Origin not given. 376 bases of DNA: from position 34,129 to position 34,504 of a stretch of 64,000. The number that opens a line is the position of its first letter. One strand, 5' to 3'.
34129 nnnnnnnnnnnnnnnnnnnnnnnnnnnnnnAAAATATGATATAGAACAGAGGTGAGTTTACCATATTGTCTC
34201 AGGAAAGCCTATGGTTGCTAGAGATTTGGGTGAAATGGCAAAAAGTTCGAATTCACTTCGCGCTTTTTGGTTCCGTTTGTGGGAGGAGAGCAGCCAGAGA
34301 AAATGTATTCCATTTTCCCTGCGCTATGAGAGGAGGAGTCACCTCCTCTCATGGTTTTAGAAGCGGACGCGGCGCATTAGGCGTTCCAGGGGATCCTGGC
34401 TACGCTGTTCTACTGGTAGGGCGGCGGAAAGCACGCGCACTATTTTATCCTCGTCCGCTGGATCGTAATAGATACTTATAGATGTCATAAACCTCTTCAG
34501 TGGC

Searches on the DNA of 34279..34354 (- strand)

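Call 20: build_rna_model(alignment_id=A1, structure=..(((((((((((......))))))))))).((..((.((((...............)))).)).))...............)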
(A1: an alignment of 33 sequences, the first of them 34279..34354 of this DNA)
Model R1 built from alignment A1 (33 sequences, 82 columns); structure: as given.
model positions 78; base pairs 19; branch points 1; effective number of sequences 2.34; information 0.725 bits per position. Calibrated on 0.2 Mb of random sequence (short: E-values are rough).
structure used (alignment columns):
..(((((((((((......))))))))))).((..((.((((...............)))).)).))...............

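Call 21: search_with_rna_model(model_id=R1, sources=[window, L002, L003, L004, L005, L006, L007, L009, L010, L011, L012, L013, L014, L015, L017, L020, L021, L023, L024, L025, L026, L027, L029, L030, L031, L036, L037, L040, L042, L043, L047, L049, L050, L051, L052, L054], max_evalue=1, make_alignment=true)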
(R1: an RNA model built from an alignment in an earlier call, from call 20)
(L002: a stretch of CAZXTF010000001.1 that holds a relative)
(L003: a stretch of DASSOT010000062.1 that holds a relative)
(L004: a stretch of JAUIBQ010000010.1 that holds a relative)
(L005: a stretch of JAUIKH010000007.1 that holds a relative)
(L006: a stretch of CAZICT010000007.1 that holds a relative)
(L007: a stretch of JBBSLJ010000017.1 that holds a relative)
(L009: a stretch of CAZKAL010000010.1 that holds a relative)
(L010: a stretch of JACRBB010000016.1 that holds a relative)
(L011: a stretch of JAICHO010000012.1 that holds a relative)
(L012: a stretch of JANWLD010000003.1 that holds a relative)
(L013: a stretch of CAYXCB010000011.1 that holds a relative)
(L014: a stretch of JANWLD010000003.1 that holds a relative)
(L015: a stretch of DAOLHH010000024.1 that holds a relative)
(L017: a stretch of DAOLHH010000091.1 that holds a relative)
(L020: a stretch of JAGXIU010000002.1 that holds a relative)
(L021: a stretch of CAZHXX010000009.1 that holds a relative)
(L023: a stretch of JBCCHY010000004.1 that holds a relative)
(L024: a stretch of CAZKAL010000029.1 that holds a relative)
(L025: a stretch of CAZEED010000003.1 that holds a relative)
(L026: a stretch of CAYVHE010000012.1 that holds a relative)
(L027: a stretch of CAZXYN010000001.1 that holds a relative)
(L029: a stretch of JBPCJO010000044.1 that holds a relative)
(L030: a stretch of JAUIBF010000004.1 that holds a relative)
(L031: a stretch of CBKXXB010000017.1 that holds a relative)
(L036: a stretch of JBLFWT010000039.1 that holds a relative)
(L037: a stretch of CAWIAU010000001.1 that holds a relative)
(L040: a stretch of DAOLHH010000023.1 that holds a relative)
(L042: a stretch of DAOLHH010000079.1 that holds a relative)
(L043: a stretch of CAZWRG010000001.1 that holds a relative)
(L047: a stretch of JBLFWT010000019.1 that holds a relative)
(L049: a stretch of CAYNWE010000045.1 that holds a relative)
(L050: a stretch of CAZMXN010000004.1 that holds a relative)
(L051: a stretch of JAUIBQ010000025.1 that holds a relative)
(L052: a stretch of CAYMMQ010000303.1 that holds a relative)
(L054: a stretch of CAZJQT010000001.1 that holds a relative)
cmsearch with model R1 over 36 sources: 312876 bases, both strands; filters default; matches with E-value up to 1: 85.
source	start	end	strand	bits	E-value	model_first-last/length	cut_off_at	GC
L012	6412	6489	+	98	7.9e-23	1-78/78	no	0.59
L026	6444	6521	+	95.3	3.9e-22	1-78/78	no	0.56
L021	2874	2951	+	93.9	9.1e-22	1-78/78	no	0.62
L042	282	360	-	92.1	2.6e-21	1-78/78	no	0.58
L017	2068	2146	-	91.9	3e-21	1-78/78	no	0.54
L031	6264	6341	-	91.5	3.9e-21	1-78/78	no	0.6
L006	691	768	+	91.2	4.7e-21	1-78/78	no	0.68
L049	138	215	-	90.7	6.2e-21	1-78/78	no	0.65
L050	560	637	-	90.6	6.4e-21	1-78/78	no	0.6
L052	1324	1401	-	90.1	8.6e-21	1-78/78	no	0.54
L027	1593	1669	+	89.8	1.1e-20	1-78/78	no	0.62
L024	3357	3435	-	89.5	1.2e-20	1-78/78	no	0.54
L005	3436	3515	+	89.2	1.5e-20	1-78/78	no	0.44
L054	7111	7187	+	88.5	2.2e-20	1-78/78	no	0.55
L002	5313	5391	-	87.6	3.7e-20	1-78/78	no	0.52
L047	2336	2412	-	87.5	4e-20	1-78/78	no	0.53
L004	3361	3437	-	86.9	5.7e-20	1-78/78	no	0.56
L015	5041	5119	-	86.8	6e-20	1-78/78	no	0.59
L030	5941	6017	-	86.4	7.8e-20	1-78/78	no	0.51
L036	6239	6317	+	86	1e-19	1-78/78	no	0.57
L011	2662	2737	-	85.3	1.5e-19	1-78/78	no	0.53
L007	4627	4701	+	85.2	1.6e-19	1-78/78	no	0.6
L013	3538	3613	-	84.1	3e-19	1-78/78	no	0.51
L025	83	154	+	83.6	4e-19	1-78/78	no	0.51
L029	2759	2834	-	83.6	4e-19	1-78/78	no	0.57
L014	3029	3102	+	82.5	7.8e-19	1-78/78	no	0.53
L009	4087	4163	-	82.1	9.8e-19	1-78/78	no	0.49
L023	3690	3762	-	80.2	3.1e-18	1-78/78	no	0.51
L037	4066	4144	+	79.8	3.8e-18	1-78/78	no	0.53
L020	3808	3886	-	78.2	1e-17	1-78/78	no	0.54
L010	6286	6347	+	66.7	9.2e-15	1-78/78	no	0.56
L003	6745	6804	+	63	7.9e-14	1-78/78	no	0.55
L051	1741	1819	+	62.4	1.1e-13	1-78/78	no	0.53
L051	4433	4511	-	55.1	8.7e-12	1-78/78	no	0.49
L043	6029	6108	-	54.8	1e-11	1-78/78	no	0.56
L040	3704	3783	-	51.8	6.2e-11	1-78/78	no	0.64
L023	6354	6424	+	50.1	1.6e-10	1-78/78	no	0.58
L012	2672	2751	-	45.2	3e-09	1-78/78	no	0.49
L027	2097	2174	-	43.2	9.9e-09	1-78/78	no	0.45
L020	3668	3740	-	41.3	3e-08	1-78/78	no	0.52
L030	6663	6738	-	39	1.2e-07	1-78/78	no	0.49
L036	6189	6269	-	35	1.3e-06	1-78/78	no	0.53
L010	6257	6316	-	32.9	4.3e-06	1-78/78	no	0.55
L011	2707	2787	+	32.4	5.8e-06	1-78/78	no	0.52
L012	6351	6442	-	32.3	6.2e-06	1-78/78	no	0.51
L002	5361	5452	+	32.1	7.1e-06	1-78/78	no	0.5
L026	6387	6474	-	31.6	9.2e-06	1-78/78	no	0.52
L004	3407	3478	+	31.5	9.8e-06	1-78/78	no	0.54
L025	24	113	-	30.2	2.2e-05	1-78/78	no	0.47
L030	5987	6076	+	29.9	2.5e-05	1-78/78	no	0.51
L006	625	721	-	29.6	3e-05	1-78/78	no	0.46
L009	4133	4206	+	29.2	3.9e-05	1-78/78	no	0.42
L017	2116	2206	+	29.2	3.9e-05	1-78/78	no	0.49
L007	4611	4657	-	28.8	4.9e-05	1-78/78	no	0.57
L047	2591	2670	+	28.8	5e-05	1-78/78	no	0.45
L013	3583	3648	+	28.4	6.1e-05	1-78/78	no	0.53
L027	1547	1623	-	28.3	6.6e-05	1-78/78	no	0.52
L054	7065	7141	-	28.2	6.8e-05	1-78/78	no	0.58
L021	2825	2904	-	28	8e-05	1-78/78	no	0.5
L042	330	443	+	27.9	8.2e-05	1-78/78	no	0.54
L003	6687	6775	-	27.9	8.3e-05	1-78/78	no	0.51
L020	3855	3913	+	27.5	0.00011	1-78/78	no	0.51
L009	3982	4040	-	27.4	0.00011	1-78/78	no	0.58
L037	4052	4096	-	27.2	0.00013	1-78/78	no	0.49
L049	187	242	+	27.1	0.00013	3-64/78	no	0.54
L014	3010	3059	-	27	0.00014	1-78/78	no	0.5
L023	3732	3815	+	26.7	0.00017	1-78/78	no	0.46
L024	3407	3433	+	26.4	0.00021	3-29/78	no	0.52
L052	1373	1399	+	26.4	0.00021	3-29/78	no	0.52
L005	3384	3466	-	25.4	0.00037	1-78/78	no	0.49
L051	1743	1769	-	25.2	0.00042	3-29/78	no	0.52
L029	2804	2854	+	24.9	0.00048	1-78/78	no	0.55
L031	6314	6338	+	23.9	0.00088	4-28/78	no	0.56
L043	6081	6105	+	23.9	0.00088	4-28/78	no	0.56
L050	610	634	+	23.9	0.00088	4-28/78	no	0.56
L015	5089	5168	+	23.5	0.0011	1-78/78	no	0.49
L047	2384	2410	+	23.4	0.0012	3-29/78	no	0.48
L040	3752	3797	+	21.9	0.0028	1-78/78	no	0.54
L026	6659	6717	+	20.4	0.0071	1-78/78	no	0.41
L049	6586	6649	+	14.6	0.22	1-78/78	no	0.52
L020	3713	3736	+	14.4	0.24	5-27/78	no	0.62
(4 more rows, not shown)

Alignment A2: 85 matches aligned to the model, 173 columns, each read 5' to 3' on its own strand. Consensus structure (alignment columns), stored with it:
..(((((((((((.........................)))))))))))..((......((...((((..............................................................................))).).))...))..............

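Call 31: search_with_rna_model(model_id=R1, sources=[L055, L056, L057, L058, L059, L060, L061, L062, L063, L064, L065, L066, L067, L069, L070, L072, L073, L074, L075, L076, L077, L078, L079, L080, L081, L083, L084, L085, L086, L087, L088, L089, L090, L091, L092, L094, L095, L096, L097, L098, L099, L100, L101, L102, L103, L104, L105, L106, L107, L108, L110, L111, L112, L113, L114, L115, L116, L117, L118, L119, L120, L121, L122, L123, L124, L125, L126, L127, L128, L129, L130, L131, L132, L134, L135, L136, L137, L138, L139, L140, L141, L142, L143, L144, L146, L147, L148, L149, L150, L151, L152, L153, L154, L155, L157, L159, L160, L162, L163, L164], max_evalue=0.001, make_alignment=true)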
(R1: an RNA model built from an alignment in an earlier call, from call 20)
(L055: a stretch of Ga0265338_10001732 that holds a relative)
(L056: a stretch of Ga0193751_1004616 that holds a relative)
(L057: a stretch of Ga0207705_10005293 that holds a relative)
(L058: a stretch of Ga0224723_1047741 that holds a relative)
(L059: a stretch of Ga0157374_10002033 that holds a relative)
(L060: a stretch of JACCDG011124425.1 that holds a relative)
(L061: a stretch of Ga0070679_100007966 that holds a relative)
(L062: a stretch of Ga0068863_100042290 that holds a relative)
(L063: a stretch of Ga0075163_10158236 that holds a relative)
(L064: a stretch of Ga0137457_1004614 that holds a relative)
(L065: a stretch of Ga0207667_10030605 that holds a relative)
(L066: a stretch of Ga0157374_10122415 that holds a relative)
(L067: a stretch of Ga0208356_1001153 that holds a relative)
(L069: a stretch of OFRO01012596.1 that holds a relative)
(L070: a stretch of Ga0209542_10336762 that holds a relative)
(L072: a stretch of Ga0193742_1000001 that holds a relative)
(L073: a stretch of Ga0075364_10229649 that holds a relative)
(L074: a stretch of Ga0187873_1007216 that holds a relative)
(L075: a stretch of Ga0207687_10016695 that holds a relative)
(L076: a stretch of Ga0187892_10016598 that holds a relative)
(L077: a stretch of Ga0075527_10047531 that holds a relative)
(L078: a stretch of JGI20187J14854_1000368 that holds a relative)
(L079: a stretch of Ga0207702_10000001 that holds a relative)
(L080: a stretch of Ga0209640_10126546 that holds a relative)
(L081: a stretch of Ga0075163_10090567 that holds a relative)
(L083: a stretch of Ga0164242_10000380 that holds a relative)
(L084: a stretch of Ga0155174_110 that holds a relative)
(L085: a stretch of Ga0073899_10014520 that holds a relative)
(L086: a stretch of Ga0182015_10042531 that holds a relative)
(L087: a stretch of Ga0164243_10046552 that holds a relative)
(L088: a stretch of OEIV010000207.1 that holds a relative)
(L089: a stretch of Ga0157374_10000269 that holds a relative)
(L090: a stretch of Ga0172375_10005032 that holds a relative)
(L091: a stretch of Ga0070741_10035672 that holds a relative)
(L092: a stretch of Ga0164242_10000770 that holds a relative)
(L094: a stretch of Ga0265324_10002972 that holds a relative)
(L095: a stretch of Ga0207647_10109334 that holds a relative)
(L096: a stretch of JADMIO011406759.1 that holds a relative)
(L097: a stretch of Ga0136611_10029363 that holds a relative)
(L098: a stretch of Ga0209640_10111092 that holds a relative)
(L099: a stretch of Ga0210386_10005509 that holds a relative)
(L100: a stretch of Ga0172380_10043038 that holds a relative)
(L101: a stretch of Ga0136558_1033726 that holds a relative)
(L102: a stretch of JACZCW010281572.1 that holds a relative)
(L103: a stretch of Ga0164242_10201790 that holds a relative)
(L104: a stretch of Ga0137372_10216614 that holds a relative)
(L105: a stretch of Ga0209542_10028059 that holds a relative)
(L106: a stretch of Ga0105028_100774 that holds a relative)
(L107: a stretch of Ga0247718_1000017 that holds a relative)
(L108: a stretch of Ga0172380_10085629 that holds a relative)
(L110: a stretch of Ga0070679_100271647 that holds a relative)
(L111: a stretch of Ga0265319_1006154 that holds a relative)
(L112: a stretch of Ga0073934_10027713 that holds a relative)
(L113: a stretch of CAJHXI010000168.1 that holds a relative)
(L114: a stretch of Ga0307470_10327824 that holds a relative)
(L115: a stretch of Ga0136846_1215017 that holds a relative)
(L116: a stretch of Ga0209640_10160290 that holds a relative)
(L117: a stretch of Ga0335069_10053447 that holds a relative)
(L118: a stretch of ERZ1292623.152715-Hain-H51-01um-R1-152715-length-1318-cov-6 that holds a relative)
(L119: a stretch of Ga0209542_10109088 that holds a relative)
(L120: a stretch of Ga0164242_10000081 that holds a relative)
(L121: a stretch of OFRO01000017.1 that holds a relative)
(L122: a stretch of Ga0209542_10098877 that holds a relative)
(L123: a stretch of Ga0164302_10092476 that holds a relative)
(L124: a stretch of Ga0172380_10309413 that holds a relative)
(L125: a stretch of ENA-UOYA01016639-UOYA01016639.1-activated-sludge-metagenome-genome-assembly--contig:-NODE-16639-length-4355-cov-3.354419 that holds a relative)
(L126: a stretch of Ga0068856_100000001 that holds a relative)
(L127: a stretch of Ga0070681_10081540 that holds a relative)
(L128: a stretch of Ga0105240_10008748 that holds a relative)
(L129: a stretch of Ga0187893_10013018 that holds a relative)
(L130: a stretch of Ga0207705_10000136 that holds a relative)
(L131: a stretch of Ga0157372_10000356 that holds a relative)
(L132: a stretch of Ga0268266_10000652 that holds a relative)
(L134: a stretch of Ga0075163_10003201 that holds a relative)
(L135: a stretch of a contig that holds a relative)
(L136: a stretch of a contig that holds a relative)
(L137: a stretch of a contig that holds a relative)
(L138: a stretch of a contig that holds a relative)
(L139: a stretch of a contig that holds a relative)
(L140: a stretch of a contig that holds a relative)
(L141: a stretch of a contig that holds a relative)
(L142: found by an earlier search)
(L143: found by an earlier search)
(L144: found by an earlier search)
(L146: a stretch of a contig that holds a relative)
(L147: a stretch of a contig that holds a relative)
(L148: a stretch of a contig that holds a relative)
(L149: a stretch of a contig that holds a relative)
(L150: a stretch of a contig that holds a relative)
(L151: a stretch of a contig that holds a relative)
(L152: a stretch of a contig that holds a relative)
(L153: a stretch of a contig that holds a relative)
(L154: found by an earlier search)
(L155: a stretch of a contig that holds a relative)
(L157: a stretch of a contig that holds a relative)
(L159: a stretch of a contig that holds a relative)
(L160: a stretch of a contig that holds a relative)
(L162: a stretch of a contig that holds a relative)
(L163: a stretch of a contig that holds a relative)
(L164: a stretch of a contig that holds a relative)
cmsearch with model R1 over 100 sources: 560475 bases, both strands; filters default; matches with E-value up to 0.001: 104.
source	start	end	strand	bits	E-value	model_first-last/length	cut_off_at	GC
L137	3518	3595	+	59.4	1.2e-12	1-78/78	no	0.53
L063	1950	2024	-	57.6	3.5e-12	1-78/78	no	0.6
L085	5626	5704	+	57.3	4.1e-12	1-78/78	no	0.51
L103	106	183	-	57.1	4.6e-12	1-78/78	no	0.55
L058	56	133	-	55.9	9.8e-12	1-78/78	no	0.44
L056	4987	5066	+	55.7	1.1e-11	1-78/78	no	0.52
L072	3948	4026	-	55.5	1.2e-11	1-78/78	no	0.52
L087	1350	1428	+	55.4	1.3e-11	1-78/78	no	0.54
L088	2751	2828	-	54.6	2.1e-11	1-78/78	no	0.49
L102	759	835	-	51.6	1.2e-10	1-78/78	no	0.49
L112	5379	5455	+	50.9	1.9e-10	1-78/78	no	0.49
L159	4055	4133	+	50.3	2.6e-10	1-78/78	no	0.49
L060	3421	3499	+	50.3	2.7e-10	1-78/78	no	0.43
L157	9345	9420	-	50.2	2.8e-10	1-78/78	no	0.46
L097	60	136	-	49.7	3.7e-10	1-78/78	no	0.45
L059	2616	2691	-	49.6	3.9e-10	1-78/78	no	0.43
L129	10453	10533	-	49.6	4.1e-10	1-78/78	no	0.52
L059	3007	3083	+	49.5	4.1e-10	1-78/78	no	0.49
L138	1640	1716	+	49.5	4.2e-10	1-78/78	no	0.52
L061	440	518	+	48.8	6.4e-10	1-78/78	no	0.51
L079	6984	7060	-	48.7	6.6e-10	1-78/78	no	0.48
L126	1670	1746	-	48.7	6.6e-10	1-78/78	no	0.48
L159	2852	2930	+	48.6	7e-10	1-78/78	no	0.52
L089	3646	3723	+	48.2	9.2e-10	1-78/78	no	0.47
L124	892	968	-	48.1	9.7e-10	1-78/78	no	0.45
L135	92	168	-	47.7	1.2e-09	1-78/78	no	0.47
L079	2056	2134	-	47.3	1.5e-09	1-78/78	no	0.52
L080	368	442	-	47.2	1.7e-09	1-78/78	no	0.53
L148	89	166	+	47.1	1.8e-09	1-78/78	no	0.49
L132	7538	7615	+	47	1.9e-09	1-78/78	no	0.49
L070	460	534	-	47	1.9e-09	1-78/78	no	0.47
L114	486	563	+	46.8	2e-09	1-78/78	no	0.47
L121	2638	2714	+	46.7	2.2e-09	1-78/78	no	0.52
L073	1090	1169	+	46.7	2.2e-09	1-78/78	no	0.54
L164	7858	7937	-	46.7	2.3e-09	1-78/78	no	0.45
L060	3553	3628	+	46.2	2.9e-09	1-78/78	no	0.42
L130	6660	6736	+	46.2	3e-09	1-78/78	no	0.51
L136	6846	6923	-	46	3.3e-09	1-78/78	no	0.53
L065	3621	3698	-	45.7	3.9e-09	1-78/78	no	0.46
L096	7882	7955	+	45.5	4.5e-09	1-78/78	no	0.53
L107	1844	1918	+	45.5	4.6e-09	1-78/78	no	0.57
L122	363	443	+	45.3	4.9e-09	1-78/78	no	0.49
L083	4507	4583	-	45.2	5.3e-09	1-78/78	no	0.49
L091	5155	5229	-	45.2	5.3e-09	1-78/78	no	0.48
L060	1230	1308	+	45.1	5.7e-09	1-78/78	no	0.48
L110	896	973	+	44.6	7.8e-09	1-78/78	no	0.53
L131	506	583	-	44.3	8.9e-09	1-78/78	no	0.65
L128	67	143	-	44.2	9.8e-09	1-78/78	no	0.51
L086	845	923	-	44.1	1e-08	1-78/78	no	0.52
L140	2925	3000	-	43.8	1.3e-08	1-78/78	no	0.57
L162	253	330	+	43.7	1.3e-08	1-78/78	no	0.46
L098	803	879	+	43.7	1.3e-08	1-78/78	no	0.51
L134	10286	10360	-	43.5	1.5e-08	1-78/78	no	0.49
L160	507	583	+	43.4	1.5e-08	1-78/78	no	0.47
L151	249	328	+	43.4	1.6e-08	1-78/78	no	0.49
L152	569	643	-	43.3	1.6e-08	1-78/78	no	0.56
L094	4100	4174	-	43.3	1.7e-08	1-78/78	no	0.61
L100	1547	1625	-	43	2e-08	1-78/78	no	0.51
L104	434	509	-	42.9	2.1e-08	1-78/78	no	0.49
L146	1006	1083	-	42.6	2.5e-08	1-78/78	no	0.49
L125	3443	3520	-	42.6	2.5e-08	1-78/78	no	0.5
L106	606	685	+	42.2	3.1e-08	1-78/78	no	0.47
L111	5366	5439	+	41.9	3.7e-08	1-78/78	no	0.53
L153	1069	1143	-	41.8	4e-08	1-78/78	no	0.45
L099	6989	7064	+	41.6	4.4e-08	1-78/78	no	0.54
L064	2088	2166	-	41.5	4.8e-08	1-78/78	no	0.59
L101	1337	1411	-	41.4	5.2e-08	1-78/78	no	0.52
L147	192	273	-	41.1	6.1e-08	1-78/78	no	0.44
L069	1384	1462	-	41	6.4e-08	1-78/78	no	0.53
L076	2024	2101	+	40.6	8.2e-08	1-78/78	no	0.64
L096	3773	3846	-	40.2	1e-07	1-78/78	no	0.49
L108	50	128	+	40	1.2e-07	1-78/78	no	0.51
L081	1230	1306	+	39.7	1.4e-07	1-78/78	no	0.57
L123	1534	1612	+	39.1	1.9e-07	1-78/78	no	0.57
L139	4138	4215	-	39.1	2e-07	1-78/78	no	0.46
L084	3613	3689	+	38.7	2.4e-07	1-78/78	no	0.55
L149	499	574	-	38.7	2.5e-07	1-78/78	no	0.51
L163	11338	11411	-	38.6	2.6e-07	1-78/78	no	0.47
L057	6045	6118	-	38.2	3.4e-07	1-78/78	no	0.57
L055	3401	3474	+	38.1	3.6e-07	1-78/78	no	0.53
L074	5520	5598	+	37.7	4.6e-07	1-78/78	no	0.47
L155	3542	3620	+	37.6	4.8e-07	1-78/78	no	0.49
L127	223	297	-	37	6.8e-07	1-78/78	no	0.55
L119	2583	2658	-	36.6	8.5e-07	1-78/78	no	0.45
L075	2732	2808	+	36.5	9.3e-07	1-78/78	no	0.43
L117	3490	3563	+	36.3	1e-06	1-78/78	no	0.53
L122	1090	1168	+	35.9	1.3e-06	1-78/78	no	0.46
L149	287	364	+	35.5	1.7e-06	1-78/78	no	0.45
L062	3855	3930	-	35.4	1.8e-06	1-78/78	no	0.58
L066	1865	1941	-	35.2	1.9e-06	1-78/78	no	0.58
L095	1369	1445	-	35.1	2.1e-06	1-78/78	no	0.53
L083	1874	1950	-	35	2.3e-06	1-78/78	no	0.56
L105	1815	1891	-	34.9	2.4e-06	1-78/78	no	0.49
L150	1321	1398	+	34.8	2.6e-06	1-78/78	no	0.41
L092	3468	3545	+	34.7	2.6e-06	1-78/78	no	0.62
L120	631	705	-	33.1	6.9e-06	1-78/78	no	0.55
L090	2402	2481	-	33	7.2e-06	1-78/78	no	0.54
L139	5289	5368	-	32.2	1.2e-05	1-78/78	no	0.47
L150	1829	1902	+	30.4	3.4e-05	1-78/78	no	0.32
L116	346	418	+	29.8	4.8e-05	1-78/78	no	0.53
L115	1113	1188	+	27.2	0.00022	1-78/78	no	0.61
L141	3107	3182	-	25.9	0.0005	1-78/78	no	0.57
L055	3965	4037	-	25.5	0.00061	1-78/78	no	0.48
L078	3774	3846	+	25.3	0.00071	1-78/78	no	0.64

Alignment A3: 104 matches aligned to the model, 109 columns, each read 5' to 3' on its own strand. Consensus structure (alignment columns), stored with it:
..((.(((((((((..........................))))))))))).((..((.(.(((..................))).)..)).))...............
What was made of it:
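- Tried and rejected: Orientation set by the replication strand (ssDNA transposon model): rejected because opposite orientations co-occur within single loci of 15 kb or less (calls 21, 31).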

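Call 53: search_with_rna_model(model_id=R1, source=window, filters=off, max_evalue=10)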
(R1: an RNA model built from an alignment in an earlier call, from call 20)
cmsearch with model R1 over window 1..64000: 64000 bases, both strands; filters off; matches with E-value up to 10: 12.
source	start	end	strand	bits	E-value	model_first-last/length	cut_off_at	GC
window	6244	6317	-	85.7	2.5e-20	1-78/78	no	0.5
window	34279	34354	-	85.5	2.6e-20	1-78/78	no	0.53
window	6287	6348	+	28.2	1.5e-05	1-78/78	no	0.56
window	34326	34352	+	26.4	4.2e-05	3-29/78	no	0.52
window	54278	54357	-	13.9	0.067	1-78/78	no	0.46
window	32468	32540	-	10.8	0.42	1-78/78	no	0.51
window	46239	46328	-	10.6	0.47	1-78/78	no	0.44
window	5506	5562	-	7.7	2.6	1-78/78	no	0.42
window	10454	10507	+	7.6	2.8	1-78/78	no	0.37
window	3456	3525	+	6.8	4.4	1-78/78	no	0.5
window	44682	44769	-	5.6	8.9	1-78/78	no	0.48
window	6156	6237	-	5.6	9.4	1-78/78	no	0.35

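Call 68: search_rna_families(sources=[L137, L060, L012, L006, L025, L002, L017, L030, L061, L112], threshold=gathering)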
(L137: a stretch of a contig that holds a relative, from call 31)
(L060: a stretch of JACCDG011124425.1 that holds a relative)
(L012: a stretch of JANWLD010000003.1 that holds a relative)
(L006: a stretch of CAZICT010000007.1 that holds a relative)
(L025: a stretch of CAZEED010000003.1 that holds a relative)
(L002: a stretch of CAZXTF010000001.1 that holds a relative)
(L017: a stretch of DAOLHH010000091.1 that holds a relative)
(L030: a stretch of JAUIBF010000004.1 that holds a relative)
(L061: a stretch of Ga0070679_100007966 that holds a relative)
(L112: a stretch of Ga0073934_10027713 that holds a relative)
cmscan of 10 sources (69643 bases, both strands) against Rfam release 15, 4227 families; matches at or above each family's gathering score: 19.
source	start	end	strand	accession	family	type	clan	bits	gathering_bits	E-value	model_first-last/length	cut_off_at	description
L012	2352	5878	+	RF02541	LSU_rRNA_bacteria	Gene; rRNA;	CL00112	2498.4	50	0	1-2925/2925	no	Bacterial large subunit ribosomal RNA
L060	69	3409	-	RF02541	LSU_rRNA_bacteria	Gene; rRNA;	CL00112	2493.3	50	0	1-2925/2925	no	Bacterial large subunit ribosomal RNA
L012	1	1132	+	RF00177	SSU_rRNA_bacteria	Gene; rRNA;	CL00111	1074.3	50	0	384-1533/1533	5'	Bacterial small subunit ribosomal RNA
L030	6815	7190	-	RF02541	LSU_rRNA_bacteria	Gene; rRNA;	CL00112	374.1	50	2.9e-119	2541-2925/2925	5'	Bacterial large subunit ribosomal RNA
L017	2656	2973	-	RF02541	LSU_rRNA_bacteria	Gene; rRNA;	CL00112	296.2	50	1.8e-93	2599-2925/2925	5'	Bacterial large subunit ribosomal RNA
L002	5818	5966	-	RF02541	LSU_rRNA_bacteria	Gene; rRNA;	CL00112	107.9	50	4.3e-31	2767-2925/2925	5'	Bacterial large subunit ribosomal RNA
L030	6052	6163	-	RF00001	5S_rRNA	Gene; rRNA;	CL00113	87.8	38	2.2e-17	1-120/120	no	5S ribosomal RNA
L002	5428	5542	-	RF00001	5S_rRNA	Gene; rRNA;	CL00113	86.4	38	4.9e-17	1-120/120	no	5S ribosomal RNA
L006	535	649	+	RF00001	5S_rRNA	Gene; rRNA;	CL00113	85.1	38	1.1e-16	1-120/120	no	5S ribosomal RNA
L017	2182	2294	-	RF00001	5S_rRNA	Gene; rRNA;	CL00113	79.2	38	4e-15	1-120/120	no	5S ribosomal RNA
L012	6261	6375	+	RF00001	5S_rRNA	Gene; rRNA;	CL00113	76.7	38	1.8e-14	1-120/120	no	5S ribosomal RNA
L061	359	432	-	RF00005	tRNA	Gene; tRNA;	CL00001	75.4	29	1.1e-14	1-71/71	no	tRNA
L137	3443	3516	-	RF00005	tRNA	Gene; tRNA;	CL00001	73.8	29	3e-14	1-71/71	no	tRNA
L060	4344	4417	-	RF00005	tRNA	Gene; tRNA;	CL00001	73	29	4.9e-14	1-71/71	no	tRNA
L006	1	111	+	RF02541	LSU_rRNA_bacteria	Gene; rRNA;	CL00112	71.4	50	5.4e-19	2804-2925/2925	5'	Bacterial large subunit ribosomal RNA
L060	4246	4319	-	RF00005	tRNA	Gene; tRNA;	CL00001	70.9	29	1.9e-13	1-71/71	no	tRNA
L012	1681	1754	-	RF00005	tRNA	Gene; tRNA;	CL00001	70.3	29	2.8e-13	1-71/71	no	tRNA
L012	1472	1545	-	RF00005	tRNA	Gene; tRNA;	CL00001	67.1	29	2.1e-12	1-71/71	no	tRNA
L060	4941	5008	-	RF00177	SSU_rRNA_bacteria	Gene; rRNA;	CL00111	60.2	50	1.5e-14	1466-1533/1533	5'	Bacterial small subunit ribosomal RNA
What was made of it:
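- On Any Rfam 15 family: Ten related loci yield only rRNA and tRNA (call 68).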
